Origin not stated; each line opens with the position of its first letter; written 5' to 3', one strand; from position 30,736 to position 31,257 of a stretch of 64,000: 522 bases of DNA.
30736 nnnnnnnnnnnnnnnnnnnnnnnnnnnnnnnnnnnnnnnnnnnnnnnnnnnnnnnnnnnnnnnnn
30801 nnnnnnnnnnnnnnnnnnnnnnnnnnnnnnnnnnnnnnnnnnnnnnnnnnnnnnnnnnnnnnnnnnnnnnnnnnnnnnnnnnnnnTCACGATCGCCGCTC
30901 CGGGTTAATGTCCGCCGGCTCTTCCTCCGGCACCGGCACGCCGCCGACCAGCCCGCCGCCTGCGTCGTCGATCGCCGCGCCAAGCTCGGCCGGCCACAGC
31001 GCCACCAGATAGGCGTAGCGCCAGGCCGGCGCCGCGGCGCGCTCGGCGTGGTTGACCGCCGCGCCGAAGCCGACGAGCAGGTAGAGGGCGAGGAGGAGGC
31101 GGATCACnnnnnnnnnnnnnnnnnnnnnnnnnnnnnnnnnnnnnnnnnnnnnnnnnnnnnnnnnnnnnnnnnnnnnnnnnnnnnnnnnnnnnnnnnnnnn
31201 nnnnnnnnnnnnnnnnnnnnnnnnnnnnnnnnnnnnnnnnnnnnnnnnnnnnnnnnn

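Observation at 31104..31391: Three divergent paralogs of a ~100-aa protein family scattered through the leftward block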

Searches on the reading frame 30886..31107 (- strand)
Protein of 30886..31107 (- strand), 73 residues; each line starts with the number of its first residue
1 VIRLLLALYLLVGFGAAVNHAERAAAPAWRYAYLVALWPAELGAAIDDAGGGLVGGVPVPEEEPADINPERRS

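Call 19: search_protein_families(library=pfam, proteins=[window:30886-31107:-], max_evalue=0.01)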
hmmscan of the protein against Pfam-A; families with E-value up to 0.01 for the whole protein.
window:30886-31107:- (73 aa): 0 families

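Call 58: search_protein_families(library=phrogs, proteins=[window:30886-31107:-], max_evalue=0.001)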
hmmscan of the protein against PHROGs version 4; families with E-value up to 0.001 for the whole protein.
window:30886-31107:- (73 aa): 0 families
